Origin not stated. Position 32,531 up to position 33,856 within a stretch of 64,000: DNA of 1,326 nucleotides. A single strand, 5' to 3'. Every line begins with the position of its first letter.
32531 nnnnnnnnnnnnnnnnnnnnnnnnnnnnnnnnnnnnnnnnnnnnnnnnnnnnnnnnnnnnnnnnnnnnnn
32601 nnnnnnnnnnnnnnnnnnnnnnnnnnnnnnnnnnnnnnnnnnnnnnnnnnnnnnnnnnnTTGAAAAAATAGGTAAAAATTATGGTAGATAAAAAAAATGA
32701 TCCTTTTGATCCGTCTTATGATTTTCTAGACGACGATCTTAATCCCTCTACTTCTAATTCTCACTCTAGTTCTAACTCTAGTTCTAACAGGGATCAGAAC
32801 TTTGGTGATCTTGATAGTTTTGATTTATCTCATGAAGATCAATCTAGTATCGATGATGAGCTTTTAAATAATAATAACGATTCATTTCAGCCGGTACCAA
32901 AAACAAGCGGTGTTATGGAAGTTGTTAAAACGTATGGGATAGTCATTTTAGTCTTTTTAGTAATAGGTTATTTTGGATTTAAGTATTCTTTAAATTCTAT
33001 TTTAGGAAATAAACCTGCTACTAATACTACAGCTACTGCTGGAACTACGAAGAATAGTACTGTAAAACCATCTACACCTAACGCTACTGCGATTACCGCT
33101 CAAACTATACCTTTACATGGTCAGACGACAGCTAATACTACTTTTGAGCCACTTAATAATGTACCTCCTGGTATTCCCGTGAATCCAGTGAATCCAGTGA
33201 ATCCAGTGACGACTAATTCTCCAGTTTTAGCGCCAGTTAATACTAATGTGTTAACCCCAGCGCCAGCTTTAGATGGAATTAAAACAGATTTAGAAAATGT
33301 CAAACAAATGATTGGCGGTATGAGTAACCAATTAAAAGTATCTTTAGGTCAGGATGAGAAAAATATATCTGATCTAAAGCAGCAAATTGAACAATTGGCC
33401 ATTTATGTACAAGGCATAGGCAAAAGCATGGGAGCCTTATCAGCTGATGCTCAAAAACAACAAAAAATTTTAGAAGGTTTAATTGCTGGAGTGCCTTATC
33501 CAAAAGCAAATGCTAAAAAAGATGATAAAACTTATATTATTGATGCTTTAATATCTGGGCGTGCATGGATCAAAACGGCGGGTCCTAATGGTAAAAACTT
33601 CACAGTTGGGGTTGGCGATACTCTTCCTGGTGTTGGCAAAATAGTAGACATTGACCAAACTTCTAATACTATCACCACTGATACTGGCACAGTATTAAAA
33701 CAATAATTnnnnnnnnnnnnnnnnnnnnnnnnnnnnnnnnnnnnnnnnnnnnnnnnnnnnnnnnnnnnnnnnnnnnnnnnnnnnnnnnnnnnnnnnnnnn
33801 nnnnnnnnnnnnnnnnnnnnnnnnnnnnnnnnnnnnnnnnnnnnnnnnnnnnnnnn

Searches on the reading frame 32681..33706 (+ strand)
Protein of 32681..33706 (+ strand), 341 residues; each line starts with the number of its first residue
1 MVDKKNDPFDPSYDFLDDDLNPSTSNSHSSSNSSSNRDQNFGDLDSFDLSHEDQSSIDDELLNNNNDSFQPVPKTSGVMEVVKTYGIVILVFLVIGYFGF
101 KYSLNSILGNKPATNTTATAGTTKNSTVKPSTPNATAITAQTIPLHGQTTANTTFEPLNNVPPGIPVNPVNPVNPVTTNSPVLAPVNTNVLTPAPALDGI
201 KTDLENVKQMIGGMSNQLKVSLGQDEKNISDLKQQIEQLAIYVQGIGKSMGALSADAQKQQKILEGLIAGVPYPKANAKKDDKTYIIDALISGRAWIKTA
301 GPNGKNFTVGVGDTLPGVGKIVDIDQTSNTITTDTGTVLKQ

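Call 5: search_protein_families(library=pfam, proteins=[window:32681-33706:+], max_evalue=0.01)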
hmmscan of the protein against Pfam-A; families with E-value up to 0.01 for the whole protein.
window:32681-33706:+ (341 aa): 0 families

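Call 6: search_protein_families(library=ncbifam, proteins=[window:32681-33706:+], max_evalue=0.01)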
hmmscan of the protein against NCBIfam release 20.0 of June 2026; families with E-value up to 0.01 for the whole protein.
window:32681-33706:+ (341 aa): 2 families
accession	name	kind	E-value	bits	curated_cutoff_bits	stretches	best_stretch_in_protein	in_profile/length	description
NF038218.1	IcmG_DotF_IVB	equivalog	4.9e-17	62.5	200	1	34-340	6-260/266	type IVB secretion system protein IcmG/DotF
NF033885.1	conj_TraP_IncI1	equivalog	1.9e-05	24.5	135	1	179-338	66-216/217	conjugal transfer protein TraP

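Call 62: search_solved_structures(query=window:32681-33706:+, max_evalue=1)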
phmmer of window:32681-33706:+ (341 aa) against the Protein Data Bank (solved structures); distinct sequences matched with E-value up to 1: 1.
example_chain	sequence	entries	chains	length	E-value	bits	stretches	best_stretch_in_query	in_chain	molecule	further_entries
7muc_AF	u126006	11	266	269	1.2e-10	44.3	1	160-340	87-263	DotF | IcmG (DotF)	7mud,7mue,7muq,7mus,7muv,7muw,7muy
